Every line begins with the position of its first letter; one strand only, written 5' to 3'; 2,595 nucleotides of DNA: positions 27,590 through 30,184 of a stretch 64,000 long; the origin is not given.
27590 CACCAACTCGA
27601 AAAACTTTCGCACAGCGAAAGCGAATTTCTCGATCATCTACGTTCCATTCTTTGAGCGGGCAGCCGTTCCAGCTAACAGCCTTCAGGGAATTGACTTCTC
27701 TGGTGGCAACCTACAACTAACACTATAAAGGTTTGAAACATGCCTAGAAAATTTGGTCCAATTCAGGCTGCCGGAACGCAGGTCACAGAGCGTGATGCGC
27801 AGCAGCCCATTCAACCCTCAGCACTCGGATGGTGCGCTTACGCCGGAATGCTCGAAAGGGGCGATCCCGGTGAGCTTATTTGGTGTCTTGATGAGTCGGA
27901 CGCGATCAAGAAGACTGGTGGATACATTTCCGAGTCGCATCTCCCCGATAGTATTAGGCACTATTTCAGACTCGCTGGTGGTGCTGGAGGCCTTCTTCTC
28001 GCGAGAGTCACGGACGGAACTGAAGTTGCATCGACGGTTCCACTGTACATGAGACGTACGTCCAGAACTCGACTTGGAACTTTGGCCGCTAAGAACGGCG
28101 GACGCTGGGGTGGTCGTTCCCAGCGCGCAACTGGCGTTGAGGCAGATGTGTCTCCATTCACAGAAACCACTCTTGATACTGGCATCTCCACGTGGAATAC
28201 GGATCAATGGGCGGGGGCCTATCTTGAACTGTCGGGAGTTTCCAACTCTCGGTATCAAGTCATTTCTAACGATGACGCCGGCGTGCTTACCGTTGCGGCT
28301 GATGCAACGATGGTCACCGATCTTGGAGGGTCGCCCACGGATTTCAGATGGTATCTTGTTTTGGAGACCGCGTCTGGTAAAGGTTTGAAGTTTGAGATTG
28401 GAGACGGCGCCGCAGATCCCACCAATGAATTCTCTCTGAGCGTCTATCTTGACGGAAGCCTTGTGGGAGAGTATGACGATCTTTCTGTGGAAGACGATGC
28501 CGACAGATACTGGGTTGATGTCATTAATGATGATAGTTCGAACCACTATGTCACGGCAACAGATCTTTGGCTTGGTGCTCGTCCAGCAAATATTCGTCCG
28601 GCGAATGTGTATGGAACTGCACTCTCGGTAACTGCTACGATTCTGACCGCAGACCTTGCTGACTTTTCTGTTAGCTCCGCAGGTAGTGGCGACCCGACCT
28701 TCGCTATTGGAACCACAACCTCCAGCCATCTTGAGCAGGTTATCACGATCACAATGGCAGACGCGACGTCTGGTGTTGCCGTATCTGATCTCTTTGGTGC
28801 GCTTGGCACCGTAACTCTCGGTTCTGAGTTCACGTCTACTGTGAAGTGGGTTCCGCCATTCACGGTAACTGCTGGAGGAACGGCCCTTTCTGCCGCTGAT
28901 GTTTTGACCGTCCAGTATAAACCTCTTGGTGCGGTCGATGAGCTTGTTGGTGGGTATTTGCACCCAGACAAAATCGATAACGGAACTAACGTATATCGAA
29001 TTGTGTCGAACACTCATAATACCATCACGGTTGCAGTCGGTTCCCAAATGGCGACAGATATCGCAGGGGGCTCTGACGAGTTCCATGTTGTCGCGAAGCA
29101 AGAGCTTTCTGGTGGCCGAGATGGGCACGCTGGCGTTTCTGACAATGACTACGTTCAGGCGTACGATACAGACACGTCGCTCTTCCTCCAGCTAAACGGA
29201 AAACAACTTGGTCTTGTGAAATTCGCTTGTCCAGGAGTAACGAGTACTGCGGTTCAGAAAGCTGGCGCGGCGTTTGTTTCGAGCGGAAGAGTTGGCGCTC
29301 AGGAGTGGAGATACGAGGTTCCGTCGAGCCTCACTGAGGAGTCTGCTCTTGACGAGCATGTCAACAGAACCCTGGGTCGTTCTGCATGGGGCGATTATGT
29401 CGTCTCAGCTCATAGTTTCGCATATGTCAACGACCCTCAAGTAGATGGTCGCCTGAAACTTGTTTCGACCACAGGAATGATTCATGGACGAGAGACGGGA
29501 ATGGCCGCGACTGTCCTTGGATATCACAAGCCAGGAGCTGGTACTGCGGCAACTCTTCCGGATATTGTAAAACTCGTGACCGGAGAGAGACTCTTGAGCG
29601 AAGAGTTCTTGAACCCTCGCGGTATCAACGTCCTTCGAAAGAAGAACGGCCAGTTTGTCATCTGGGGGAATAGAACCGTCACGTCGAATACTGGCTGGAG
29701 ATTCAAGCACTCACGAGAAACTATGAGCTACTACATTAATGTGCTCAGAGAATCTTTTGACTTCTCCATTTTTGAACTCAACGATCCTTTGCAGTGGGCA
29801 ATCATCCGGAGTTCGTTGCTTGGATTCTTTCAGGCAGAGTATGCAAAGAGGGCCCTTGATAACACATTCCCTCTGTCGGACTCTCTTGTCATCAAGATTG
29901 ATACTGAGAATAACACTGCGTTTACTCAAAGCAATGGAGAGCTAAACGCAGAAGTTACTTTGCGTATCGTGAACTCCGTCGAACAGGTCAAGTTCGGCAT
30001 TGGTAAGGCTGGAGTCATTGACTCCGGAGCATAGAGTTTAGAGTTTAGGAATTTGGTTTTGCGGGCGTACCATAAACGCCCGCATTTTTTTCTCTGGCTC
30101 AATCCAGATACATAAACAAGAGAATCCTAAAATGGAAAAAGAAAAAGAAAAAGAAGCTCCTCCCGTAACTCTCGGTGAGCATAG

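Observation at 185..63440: Strand-skewed, roughly 20-fold over-represented octamer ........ (complement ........, Chi-like)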

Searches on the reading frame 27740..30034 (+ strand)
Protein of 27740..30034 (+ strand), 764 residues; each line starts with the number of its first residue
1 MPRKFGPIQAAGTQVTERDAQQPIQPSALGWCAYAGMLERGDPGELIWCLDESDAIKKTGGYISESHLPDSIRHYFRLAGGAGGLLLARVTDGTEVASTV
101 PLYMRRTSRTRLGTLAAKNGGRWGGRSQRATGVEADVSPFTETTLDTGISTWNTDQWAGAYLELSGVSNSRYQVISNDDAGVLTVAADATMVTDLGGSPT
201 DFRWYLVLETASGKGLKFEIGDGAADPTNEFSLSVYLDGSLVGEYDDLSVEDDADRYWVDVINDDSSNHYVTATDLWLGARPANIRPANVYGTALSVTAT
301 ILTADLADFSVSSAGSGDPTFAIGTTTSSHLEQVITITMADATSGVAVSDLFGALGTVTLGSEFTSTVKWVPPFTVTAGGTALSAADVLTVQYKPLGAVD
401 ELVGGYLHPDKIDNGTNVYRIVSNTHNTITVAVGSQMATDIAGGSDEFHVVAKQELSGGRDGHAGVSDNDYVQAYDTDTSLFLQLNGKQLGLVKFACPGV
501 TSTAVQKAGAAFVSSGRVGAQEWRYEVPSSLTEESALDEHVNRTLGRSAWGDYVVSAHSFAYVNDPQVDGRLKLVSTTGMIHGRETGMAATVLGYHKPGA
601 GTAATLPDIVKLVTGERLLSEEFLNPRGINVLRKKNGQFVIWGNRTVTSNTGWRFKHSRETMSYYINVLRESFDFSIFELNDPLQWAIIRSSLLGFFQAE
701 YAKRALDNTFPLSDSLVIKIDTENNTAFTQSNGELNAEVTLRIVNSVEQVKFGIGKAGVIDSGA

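Call 9: search_protein_families(library=phrogs, proteins=[window:27740-30034:+], max_evalue=0.00001)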
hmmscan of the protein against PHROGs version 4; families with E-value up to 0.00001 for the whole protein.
window:27740-30034:+ (764 aa): 2 families
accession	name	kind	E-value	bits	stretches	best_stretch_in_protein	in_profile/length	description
phrog_23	-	tail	4.1e-20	73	1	11-752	25-458/496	tail sheath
phrog_17610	-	tail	6.2e-13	48.5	1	621-751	971-1101/1135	tail sheath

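Call 69: search_dna_similar(query=window:27740-30034:+, collection=phages, mode=protein, max_rows=15)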
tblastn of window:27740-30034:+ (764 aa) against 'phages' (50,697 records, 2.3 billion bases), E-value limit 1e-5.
Records with a match: 9; places in all: 9; records where one place covers at least 80% of the query: 0.
Best place of each record, by identity: <60% 9.
By first word of the organism name: Streptomyces 6; Bacillus 2; Leptolyngbya 1.
By host as written in the record: Bacillus cereus 2; Streptomyces sp. 5a 2; Streptomyces lividans JI 1326 2; Streptomyces mirabilis NRRL B-2400 1; Streptomyces turgidiscabies 1; Leptolyngbya boryana (basionym: Plectonema boryanum) 1.
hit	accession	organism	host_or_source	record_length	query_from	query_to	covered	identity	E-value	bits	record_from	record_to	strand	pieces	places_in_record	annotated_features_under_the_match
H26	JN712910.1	Bacillus phage BCD7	Bacillus cereus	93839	455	699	32%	31.4%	1e-10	72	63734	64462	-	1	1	putative tail sheath protein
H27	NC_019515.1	Bacillus phage BCD7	Bacillus cereus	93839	455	699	32%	31.4%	1e-10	72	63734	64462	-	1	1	putative tail sheath protein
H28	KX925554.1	Streptomyces phage BRock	Streptomyces sp. 5a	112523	563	756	25%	26.9%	1e-6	59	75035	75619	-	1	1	tail sheath protein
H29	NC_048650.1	Streptomyces phage BRock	Streptomyces sp. 5a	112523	563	756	25%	26.9%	1e-6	59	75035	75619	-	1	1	tail sheath protein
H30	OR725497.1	Streptomyces phage LuckySocke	Streptomyces lividans JI 1326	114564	563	756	25%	26.4%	2e-6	58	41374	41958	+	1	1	88: tail sheath protein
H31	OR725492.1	Streptomyces phage Alone3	Streptomyces lividans JI 1326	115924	563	756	25%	26.4%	2e-6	58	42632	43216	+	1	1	90: tail sheath protein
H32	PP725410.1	Streptomyces phage GiJojo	Streptomyces mirabilis NRRL B-2400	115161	563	756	25%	25.9%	4e-6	57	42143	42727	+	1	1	80: tail sheath protein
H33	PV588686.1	Streptomyces phage pSt2308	Streptomyces turgidiscabies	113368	563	756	25%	25.4%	4e-6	57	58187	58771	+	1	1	tail sheath protein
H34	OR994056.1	Leptolyngbya phage Lbo402-yong5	Leptolyngbya boryana (basionym: ...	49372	594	682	12%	36.7%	3e-6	57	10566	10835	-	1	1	tail sheath protein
